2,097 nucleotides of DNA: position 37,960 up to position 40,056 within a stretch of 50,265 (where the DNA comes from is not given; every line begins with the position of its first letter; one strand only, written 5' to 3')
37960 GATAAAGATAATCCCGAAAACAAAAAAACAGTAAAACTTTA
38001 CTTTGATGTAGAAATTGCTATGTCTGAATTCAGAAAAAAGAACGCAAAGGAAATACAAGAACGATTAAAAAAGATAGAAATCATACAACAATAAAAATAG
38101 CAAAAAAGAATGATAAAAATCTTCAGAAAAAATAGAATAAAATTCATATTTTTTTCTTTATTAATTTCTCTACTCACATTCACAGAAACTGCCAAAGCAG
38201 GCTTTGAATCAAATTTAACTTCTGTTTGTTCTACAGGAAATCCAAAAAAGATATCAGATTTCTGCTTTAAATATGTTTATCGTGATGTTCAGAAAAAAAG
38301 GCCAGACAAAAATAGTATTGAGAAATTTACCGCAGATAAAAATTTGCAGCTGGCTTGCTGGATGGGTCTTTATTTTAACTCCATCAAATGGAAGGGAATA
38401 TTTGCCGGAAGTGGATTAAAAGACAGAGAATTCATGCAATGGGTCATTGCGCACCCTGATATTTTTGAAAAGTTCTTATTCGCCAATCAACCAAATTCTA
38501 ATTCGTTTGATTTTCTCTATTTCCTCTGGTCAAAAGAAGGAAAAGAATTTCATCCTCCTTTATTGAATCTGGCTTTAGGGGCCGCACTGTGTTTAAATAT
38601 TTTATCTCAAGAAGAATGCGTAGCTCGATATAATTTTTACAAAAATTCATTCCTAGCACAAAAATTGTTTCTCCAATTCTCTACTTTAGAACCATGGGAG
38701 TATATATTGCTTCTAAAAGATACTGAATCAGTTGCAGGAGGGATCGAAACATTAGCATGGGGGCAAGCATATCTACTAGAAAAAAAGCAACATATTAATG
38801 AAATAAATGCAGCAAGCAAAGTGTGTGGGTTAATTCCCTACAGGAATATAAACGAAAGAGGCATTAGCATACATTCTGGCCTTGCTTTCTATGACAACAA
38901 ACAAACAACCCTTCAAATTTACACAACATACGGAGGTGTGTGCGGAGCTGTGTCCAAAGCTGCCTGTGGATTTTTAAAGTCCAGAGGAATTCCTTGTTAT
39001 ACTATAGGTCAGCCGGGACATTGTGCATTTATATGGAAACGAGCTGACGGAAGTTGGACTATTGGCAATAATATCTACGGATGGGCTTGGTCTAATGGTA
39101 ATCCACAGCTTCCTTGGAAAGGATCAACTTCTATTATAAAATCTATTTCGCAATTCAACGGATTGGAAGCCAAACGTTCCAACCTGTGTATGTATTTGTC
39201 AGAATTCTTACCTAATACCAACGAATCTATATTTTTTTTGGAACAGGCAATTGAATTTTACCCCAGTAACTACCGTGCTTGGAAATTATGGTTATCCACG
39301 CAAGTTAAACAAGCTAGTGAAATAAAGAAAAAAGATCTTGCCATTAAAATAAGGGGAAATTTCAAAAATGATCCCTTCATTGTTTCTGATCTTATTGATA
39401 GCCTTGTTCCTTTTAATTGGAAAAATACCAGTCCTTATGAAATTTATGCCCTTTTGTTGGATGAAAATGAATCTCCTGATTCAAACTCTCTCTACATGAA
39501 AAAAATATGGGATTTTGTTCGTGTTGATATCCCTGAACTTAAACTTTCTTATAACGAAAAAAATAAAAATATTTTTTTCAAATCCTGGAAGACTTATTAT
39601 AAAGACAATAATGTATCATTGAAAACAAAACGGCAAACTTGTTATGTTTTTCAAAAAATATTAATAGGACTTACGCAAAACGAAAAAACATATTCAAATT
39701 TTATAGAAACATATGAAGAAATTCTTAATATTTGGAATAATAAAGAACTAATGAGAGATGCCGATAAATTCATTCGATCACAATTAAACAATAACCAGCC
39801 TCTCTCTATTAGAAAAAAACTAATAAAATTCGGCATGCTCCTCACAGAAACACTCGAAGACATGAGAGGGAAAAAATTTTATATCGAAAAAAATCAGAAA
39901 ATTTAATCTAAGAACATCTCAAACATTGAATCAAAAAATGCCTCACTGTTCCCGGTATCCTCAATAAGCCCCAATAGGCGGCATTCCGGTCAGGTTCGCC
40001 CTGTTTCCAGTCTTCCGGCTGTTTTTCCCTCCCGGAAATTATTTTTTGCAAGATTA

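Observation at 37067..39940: Abrupt low-GC three-gene cassette of secreted proteins between rlmN and a GH29 fucosidase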

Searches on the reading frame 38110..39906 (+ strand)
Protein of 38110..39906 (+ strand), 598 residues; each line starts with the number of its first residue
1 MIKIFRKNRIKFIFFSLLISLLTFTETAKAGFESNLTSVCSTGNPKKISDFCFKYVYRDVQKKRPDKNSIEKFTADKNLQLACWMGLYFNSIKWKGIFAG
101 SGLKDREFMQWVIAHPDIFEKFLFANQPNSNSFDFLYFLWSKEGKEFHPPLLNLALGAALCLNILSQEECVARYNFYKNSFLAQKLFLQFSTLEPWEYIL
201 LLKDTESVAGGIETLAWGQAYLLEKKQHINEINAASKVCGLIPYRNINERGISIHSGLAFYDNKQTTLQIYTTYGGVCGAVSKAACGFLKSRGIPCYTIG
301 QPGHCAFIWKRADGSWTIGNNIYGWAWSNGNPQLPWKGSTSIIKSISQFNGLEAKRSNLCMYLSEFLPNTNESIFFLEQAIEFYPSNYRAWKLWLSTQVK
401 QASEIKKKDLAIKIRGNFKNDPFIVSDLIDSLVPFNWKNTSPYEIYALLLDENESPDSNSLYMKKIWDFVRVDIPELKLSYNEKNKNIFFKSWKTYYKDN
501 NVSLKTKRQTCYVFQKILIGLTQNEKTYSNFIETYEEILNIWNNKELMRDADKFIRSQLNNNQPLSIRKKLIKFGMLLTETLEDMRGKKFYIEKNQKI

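Call 3: search_protein_families(library=pfam, proteins=[window:38110-39906:+], max_evalue=1)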
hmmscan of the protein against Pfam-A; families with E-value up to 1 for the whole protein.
window:38110-39906:+ (598 aa): 5 families
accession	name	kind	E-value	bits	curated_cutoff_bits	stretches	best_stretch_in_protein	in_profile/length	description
PF01239.28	PPTA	-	0.032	14.4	29.5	1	374-391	5-22/32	Protein prenyltransferase alpha subunit repeat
PF23233.1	HAT_Syf1_CNRKL1_N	-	0.057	13.6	27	1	370-407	32-69/161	Pre-mRNA-splicing factor Syf1/CNRKL1 N-terminal HAT repeat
PF12422.13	Condensin2nSMC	-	0.1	13.1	27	1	462-553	28-112/149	Condensin II non structural maintenance of chromosomes subunit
PF07378.16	FlbT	-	0.13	12.7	27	1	508-555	52-99/125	Flagellar protein FlbT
PF01841.26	Transglut_core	-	0.16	12.7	23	1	263-300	39-76/108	Transglutaminase-like superfamily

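Call 5: find_homologous_proteins(query=window:38110-39906:+)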
Query window:38110-39906:+ (598 aa): 172 proteins with E <= 0.001 among 8000 candidates; the best 120 are listed.
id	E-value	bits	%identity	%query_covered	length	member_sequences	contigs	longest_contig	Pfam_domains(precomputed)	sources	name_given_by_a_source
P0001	0.0e+0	1190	100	86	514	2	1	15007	-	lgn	-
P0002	5.9e-243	826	61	98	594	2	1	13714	-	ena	-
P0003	9.6e-219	746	57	97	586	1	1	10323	-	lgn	-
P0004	1.9e-195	669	52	96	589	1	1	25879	-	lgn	-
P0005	2.2e-184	633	50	97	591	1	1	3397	-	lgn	-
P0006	3.4e-139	483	41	92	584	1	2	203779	-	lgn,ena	-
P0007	8.2e-136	472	41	96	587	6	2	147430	-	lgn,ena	-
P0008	3.7e-135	470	41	98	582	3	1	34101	-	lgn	-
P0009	6.3e-135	469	41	92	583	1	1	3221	-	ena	-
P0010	2.5e-134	467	40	97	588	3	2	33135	-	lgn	-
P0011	9.1e-133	462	42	92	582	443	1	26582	-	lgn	-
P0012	3.1e-132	460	42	92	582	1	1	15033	-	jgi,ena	-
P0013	4.1e-132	460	42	92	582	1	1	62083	-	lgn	-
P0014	4.5e-132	460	42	92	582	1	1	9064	-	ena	-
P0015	4.7e-132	460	42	92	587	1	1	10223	-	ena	-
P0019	6.8e-132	459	42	92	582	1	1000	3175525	-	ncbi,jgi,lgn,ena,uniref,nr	ncbi:hypothetical protein Abiwalacus_12670 [Akkermansia biwaensis]|jgi:hypothetical protein|uniref:H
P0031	8.3e-132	459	42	92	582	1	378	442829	-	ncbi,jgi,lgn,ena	jgi:Pre-mRNA 3''-end processing (cleavage and polyadenylation) factor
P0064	9.5e-131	455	41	98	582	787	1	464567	-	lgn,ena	-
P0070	2.3e-130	454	41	92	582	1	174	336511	-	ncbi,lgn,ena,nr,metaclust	ncbi:hypothetical protein HMPREF3038_00028 [Akkermansia sp. KLE1797]|nr:hypothetical protein HMPREF3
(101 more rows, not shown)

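Call 6: search_protein_families(library=ncbifam, proteins=[window:38110-39906:+], max_evalue=1)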
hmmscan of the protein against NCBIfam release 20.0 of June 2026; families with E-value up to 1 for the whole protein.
window:38110-39906:+ (598 aa): 2 families
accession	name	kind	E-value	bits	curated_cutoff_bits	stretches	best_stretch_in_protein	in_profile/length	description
NF001995.1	PRK00794.1-1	equivalog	0.038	14.2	125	1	508-554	52-98/125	flagellar biosynthesis repressor FlbT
TIGR01614.1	PME_inhib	domain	0.072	12.4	35.95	1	12-80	5-73/178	pectinesterase inhibitor domain-containing protein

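Call 7: find_encoding_contigs(protein=P0019, flank=8000, max_places=3)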
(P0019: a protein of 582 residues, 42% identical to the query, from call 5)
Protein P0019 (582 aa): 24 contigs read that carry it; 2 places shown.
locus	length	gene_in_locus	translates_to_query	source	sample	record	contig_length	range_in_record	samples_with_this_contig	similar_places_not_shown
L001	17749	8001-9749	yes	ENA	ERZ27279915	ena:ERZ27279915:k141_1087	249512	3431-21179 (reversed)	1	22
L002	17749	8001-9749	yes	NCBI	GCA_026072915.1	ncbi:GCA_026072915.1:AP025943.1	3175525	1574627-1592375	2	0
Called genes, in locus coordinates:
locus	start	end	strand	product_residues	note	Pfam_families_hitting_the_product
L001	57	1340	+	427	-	PF05195:AMP_N, PF00557:Peptidase_M24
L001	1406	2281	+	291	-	PF01634:HisG, PF08029:HisG_C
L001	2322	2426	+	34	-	-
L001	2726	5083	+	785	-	PF07494:Reg_prop (faint)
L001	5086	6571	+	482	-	-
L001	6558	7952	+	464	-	-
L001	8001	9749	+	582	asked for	-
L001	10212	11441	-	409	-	PF00512:HisKA, PF02518:HATPase_c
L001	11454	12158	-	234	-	PF00072:Response_reg, PF00486:Trans_reg_C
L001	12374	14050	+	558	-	PF00920:ILVD_EDD_N, PF24877:ILV_EDD_C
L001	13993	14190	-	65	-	-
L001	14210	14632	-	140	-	-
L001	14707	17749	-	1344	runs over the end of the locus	PF02415:Chlam_PMP (faint), PF03797:Autotransporter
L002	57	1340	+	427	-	PF05195:AMP_N, PF00557:Peptidase_M24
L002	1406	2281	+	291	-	PF01634:HisG, PF08029:HisG_C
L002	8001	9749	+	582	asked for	-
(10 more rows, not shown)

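Call 8: find_encoding_contigs(protein=P0002, flank=8000, max_places=2)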
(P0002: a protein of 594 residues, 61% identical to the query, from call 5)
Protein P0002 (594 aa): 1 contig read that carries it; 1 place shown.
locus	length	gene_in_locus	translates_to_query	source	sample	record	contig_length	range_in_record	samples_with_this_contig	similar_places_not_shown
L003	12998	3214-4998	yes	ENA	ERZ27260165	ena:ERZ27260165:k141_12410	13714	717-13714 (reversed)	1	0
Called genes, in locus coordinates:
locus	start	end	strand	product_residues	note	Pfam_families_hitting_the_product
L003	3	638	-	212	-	?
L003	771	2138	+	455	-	PF25062:ARM_TT21_N (faint), PF13174:TPR_6 (faint), PF13428:TPR_14 (faint), PF13432:TPR_16 (faint), PF14559:TPR_19 (faint), PF14561:TPR_20 (faint), PF12895:ANAPC3 (faint), PF13424:TPR_12 (faint), +4 more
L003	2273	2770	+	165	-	-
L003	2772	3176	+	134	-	-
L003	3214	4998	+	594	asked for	-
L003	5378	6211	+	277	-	-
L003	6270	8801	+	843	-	PF13491:FtsK_4TM, PF17854:FtsK_alpha, PF01580:FtsK_SpoIIIE, PF09397:FtsK_gamma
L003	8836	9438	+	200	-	PF03734:YkuD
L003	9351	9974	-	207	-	PF03330:DPBB_1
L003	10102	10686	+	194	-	PF02390:Methyltransf_4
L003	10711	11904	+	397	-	PF01702:TGT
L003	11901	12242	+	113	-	PF02699:YajC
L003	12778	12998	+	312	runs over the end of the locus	?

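Call 19: search_solved_structures(query=A1, max_evalue=10, show_alignments=2)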
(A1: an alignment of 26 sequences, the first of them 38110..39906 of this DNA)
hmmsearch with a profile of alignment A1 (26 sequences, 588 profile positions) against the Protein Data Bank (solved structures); distinct sequences matched with E-value up to 10: 3.
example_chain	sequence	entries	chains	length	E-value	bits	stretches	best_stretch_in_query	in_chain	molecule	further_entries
9had_C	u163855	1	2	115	0.15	13.9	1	352-414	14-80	DerF21_binder10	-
4xe7_A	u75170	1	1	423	1.4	10.6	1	384-489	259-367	Uncharacterized protein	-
8oyy_A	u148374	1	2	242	1.5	10.5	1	338-458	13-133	De novo designed soluble GPCR-like protein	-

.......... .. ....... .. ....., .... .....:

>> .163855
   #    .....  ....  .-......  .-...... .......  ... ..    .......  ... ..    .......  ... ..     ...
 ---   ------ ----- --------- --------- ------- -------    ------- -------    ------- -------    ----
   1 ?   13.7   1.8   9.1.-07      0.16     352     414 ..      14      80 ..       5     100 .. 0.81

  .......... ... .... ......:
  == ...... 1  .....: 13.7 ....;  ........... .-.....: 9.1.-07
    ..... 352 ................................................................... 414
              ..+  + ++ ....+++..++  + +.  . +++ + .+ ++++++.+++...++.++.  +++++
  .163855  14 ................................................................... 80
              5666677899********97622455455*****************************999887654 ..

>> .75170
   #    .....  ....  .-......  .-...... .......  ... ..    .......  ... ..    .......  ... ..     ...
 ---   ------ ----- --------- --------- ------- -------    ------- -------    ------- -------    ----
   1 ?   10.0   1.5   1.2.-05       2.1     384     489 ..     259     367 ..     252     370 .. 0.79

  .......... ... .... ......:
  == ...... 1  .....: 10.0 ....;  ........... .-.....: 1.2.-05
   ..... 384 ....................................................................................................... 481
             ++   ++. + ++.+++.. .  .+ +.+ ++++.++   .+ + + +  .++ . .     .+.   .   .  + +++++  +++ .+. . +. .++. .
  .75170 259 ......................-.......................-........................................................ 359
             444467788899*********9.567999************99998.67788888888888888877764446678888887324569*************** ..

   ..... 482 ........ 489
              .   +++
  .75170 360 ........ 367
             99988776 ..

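Call 20: find_related_loci(query=A1, collection=genome_contigs, flank=8000)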
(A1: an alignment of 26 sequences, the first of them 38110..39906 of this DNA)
Query A1 (598 aa) in genome_contigs; peptide patterns used: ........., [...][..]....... (x = any residue, [..] = any of these).
279 stretches matched a pattern; 236 encode a relative of the query (tblastn E <= 1e-3); the best 80 are kept; 79 distinct loci.
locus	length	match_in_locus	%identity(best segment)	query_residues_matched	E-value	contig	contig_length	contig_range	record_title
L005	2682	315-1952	43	43-593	8e-149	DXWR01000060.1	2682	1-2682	MAG TPA_asm: Oscillospiraceae bacterium isolate HRGM_Genome_3609 HRGM_Genome_3609_60, whole genome shotgun sequence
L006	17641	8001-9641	41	42-593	7e-139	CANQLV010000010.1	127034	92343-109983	MAG: Akkermansia muciniphila isolate Lapin-015__bin23 genome assembly, contig: Lapin-015__NODE_80_length_127034_cov_16.1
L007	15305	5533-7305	39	2-595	1e-137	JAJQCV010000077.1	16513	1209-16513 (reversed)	MAG: Akkermansiaceae bacterium isolate C.9_3 NODE_526_length_16513_cov_7.868757, whole genome shotgun sequence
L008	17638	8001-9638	41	43-593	6e-138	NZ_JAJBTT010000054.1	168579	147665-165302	MAG: Akkermansia sp. isolate U_126901 U_126901=NODE_2_length_168579_cov_42.517446, whole genome shotgun sequence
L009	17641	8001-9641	40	42-593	4e-131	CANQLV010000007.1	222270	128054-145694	MAG: Akkermansia muciniphila isolate Lapin-015__bin23 genome assembly, contig: Lapin-015__NODE_20_length_222270_cov_15.8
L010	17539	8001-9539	37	65-578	5e-115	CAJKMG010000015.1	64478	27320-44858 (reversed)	MAG TPA_asm: uncultured Akkermansia sp. isolate ERR414247-bin.14 genome assembly, contig: NODE_238_length_64478_cov_11.7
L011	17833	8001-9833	35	9-596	2e-113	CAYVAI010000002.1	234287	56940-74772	MAG TPA_asm: uncultured Akkermansia sp. isolate SRP242652_co3_53 genome assembly, contig: NODE_9_length_234287_cov_19.72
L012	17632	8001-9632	34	7-555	4e-107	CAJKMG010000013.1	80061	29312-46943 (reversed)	MAG TPA_asm: uncultured Akkermansia sp. isolate ERR414247-bin.14 genome assembly, contig: NODE_158_length_80061_cov_12.2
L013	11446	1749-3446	32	32-594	2e-104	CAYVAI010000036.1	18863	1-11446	MAG TPA_asm: uncultured Akkermansia sp. isolate SRP242652_co3_53 genome assembly, contig: NODE_1347_length_18863_cov_20.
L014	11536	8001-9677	32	33-595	1e-98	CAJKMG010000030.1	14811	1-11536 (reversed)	MAG TPA_asm: uncultured Akkermansia sp. isolate ERR414247-bin.14 genome assembly, contig: NODE_2418_length_14811_cov_12.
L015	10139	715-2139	33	83-560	1e-94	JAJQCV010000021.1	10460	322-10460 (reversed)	MAG: Akkermansiaceae bacterium isolate C.9_3 NODE_1015_length_10460_cov_6.629409, whole genome shotgun sequence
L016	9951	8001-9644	31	51-595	2e-86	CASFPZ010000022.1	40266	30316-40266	uncultured Akkermansia sp. isolate O67_L3_321321_idba_bin.156 genome assembly, contig: O67_L3_321321_idba_bin.156.fa_sca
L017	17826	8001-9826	40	10-594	6e-93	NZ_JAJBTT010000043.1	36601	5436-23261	MAG: Akkermansia sp. isolate U_126901 U_126901=NODE_72_length_36601_cov_36.814234, whole genome shotgun sequence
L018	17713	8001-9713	41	11-586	4e-140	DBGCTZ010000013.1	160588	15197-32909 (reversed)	MAG TPA_asm: Akkermansia sp. isolate MAG11749 contig13, whole genome shotgun sequence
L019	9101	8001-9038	42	5-349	3e-78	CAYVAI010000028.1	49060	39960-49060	MAG TPA_asm: uncultured Akkermansia sp. isolate SRP242652_co3_53 genome assembly, contig: NODE_311_length_49060_cov_17.2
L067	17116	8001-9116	25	98-429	8e-24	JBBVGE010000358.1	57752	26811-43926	Clostridium perfringens strain s008 NODE_22_length_57752_cov_70.9422_ID_11772, whole genome shotgun sequence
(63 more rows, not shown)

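Call 23: search_protein_families(library=pfam, proteins=[L067:7635-10136:+], max_evalue=1)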
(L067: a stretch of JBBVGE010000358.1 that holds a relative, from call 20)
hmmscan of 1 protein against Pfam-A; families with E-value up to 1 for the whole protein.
L067:7635-10136:+ (833 aa): 9 families
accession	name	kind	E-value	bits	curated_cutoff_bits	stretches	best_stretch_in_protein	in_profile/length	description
PF00754.31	F5_F8_type_C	-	1.1e-26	93.8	28.2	1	708-826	5-125/127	F5/8 type C domain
PF22633.2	F5_F8_type_C_2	-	1.7e-14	54.6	27.8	1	720-813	1-91/91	NedA-like, galactose-binding domain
PF06588.17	Muskelin_N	-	0.0012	19.3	27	1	725-813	31-123/197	Muskelin N-terminus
PF13285.11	DUF4073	-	0.0042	17.2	28.8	1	621-677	90-146/157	Domain of unknown function (DUF4073)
PF02012.26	BNR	-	0.0087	16.3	27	0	569-578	2-11/12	BNR/Asp-box repeat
PF03174.19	CHB_HEX_C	-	0.021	15.2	23.6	0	639-674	36-69/76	Chitobiase/beta-hexosaminidase C-terminal domain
PF24607.1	CBM_AftD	-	0.054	13.5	27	1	715-761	16-64/149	Arabinofuranosyltransferase D, third carbohydrate binding module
PF03202.18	Lipoprotein_10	-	0.062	14.1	22.4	1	125-199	15-83/128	Putative mycoplasma lipoprotein, C-terminal region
PF14509.12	GH97_C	-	0.083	13.6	25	1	366-424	10-64/97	Glycosyl-hydrolase 97 C-terminal, oligomerisation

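Call 24: search_protein_families(library=ncbifam, proteins=[L067:7635-10136:+], max_evalue=1)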
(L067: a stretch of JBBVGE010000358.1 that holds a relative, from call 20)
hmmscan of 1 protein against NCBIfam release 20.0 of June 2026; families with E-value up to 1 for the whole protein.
L067:7635-10136:+ (833 aa): 2 families
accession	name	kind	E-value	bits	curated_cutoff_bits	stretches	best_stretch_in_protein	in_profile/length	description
NF040533.1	endo_SpGH101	exception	9.4e-12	42.9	2900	1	713-814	1771-1872/1962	SpGH101 family endo-alpha-N-acetylgalactosaminidase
NF047619.1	NADase_discoid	domain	0.0012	18.9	38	1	706-757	3-54/130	NADase-type glycan-binding domain-containing protein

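Call 28: predict_structure(alignment_id=A1)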
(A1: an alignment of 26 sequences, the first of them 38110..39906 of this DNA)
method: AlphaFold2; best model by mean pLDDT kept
length: 598 residues; sequences in the alignment: 26
mean_pLDDT: 85.8   pTM: 0.81
mean pLDDT of the five models: 85.8, 84.5, 83.9, 83.5, 83.3
residues with pLDDT >= 90: 295; 70-90: 245; 50-70: 49; < 50: 9
segments of 3 or more residues with pLDDT < 50: 24-29
pLDDT, mean of each block of 10 residues (from residue 1): 57 75 48 87 86 90 85 89 91 61 86 90 81 90 88 94 87 95 94 90 64 87 83 84 77 71 67 75 86 87 78 84 74 67 79 91 85 93 92 90 94 92 90 92 96 91 95 94 91 94 96 97 95 97 96 95 92 96 93 88
secondary structure, 60 per line:
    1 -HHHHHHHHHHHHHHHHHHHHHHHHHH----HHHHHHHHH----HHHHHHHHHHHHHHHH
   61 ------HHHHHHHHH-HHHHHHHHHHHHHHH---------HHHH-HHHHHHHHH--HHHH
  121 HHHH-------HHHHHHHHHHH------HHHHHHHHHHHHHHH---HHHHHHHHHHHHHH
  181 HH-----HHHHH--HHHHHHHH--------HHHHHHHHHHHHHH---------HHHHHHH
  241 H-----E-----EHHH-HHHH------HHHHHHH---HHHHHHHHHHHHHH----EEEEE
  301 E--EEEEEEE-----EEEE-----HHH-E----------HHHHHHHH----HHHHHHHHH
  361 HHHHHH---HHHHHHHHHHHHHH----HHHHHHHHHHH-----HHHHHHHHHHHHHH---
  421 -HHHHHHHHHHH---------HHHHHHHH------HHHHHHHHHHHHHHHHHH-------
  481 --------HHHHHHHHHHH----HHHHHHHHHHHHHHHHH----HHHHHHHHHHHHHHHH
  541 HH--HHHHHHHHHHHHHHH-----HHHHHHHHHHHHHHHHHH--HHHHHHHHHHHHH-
elements in order: H2-27 H32-40 H45-60 H67-75 H77-91 H101-104 H106-114 H117-124 H132-142 H149-163 H167-182 H188-192 H195-202 H211-224 H234-241 H258-261 H268-274 H278-291 E296-301 E304-310 E316-319 H340-347 H352-366 H370-383 H388-398 H404-417 H422-432 H442-449 H456-473 H489-499 H504-520 H525-542 H545-559 H565-582 H585-597

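Call 31: fold_search(model_id=the predicted structure, library=pdb)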
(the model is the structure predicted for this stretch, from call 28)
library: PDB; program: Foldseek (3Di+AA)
matches with E <= 10: 609; with E <= 0.001: 0
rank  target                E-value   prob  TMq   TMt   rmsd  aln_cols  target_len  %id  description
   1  8ga7                  1.5e-02  0.35  0.11  0.12  25.3       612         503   10  Geometrically programmable nanomaterial construction using regularized protein building blocks (released 2024-03-13)
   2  9qhb                  5.5e-02  0.77  0.13  0.20  12.3       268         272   13  Crystal structure of 16-repeat CTPR protein with eliminated coordination sites (released 2025-10-22)
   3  3zgq                  6.0e-02  0.38  0.13  0.15  22.1       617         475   11  Crystal structure of human interferon-induced protein IFIT5 (released 2013-01-23)
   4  8qca_B                6.2e-02  0.28  0.13  0.11  21.9       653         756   11  CryoEM structure of a S. Cerevisiae Ski2387 complex in the closed state bound to RNA (released 2023-11-15)
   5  4hot_A                7.4e-02  0.51  0.14  0.17  22.6       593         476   10  Crystal Structure of Full-Length Human IFIT5 with 5`-triphosphate Oligoadenine (released 2013-01-23)
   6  4hoq                  7.7e-02  0.44  0.13  0.15  22.3       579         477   10  Crystal Structure of Full-Length Human IFIT5 (released 2013-01-23)
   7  8xvl_R                8.7e-02  0.12  0.08  0.11  33.5       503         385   11  Cryo-EM structure of ETAR bound with Zibotentan (released 2024-08-28)
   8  8chy                  9.4e-02  0.91  0.14  0.26  12.6       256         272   12  Crystal structure of an 8-repeat consensus TPR superhelix with Zinc. (released 2024-02-21)
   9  4j0u                  1.0e-01  0.28  0.12  0.15  21.9       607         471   12  Crystal structure of IFIT5/ISG58 (released 2013-02-13)
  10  4g2v_A                1.1e-01  0.84  0.13  0.21  14.8       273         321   10  Structure complex of LGN binding with FRMPD1 (released 2013-01-23)
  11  4og7                  1.1e-01  0.23  0.14  0.15  17.7       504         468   10  Human menin with bound inhibitor MIV-7 (released 2014-03-05)
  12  3fp3                  1.3e-01  0.21  0.14  0.16  29.8       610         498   10  Crystal structure of Tom71 (released 2009-07-28)
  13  6c6k_B                1.4e-01  0.28  0.13  0.17  22.3       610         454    8  Structural basis for preferential recognition of cap 0 RNA by a human IFIT1-IFIT3 protein complex (released 2018-04-04)
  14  9leq_B                1.4e-01  0.10  0.10  0.09  33.6       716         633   12  paralysed flagellum protein PflA N-terminal domain and PflB complex (released 2025-10-15)
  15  9qhc_B                1.5e-01  0.69  0.13  0.22  14.6       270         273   12  Crystal structure of 8-repeat CTPR protein with eliminated coordination sites (released 2025-10-22)
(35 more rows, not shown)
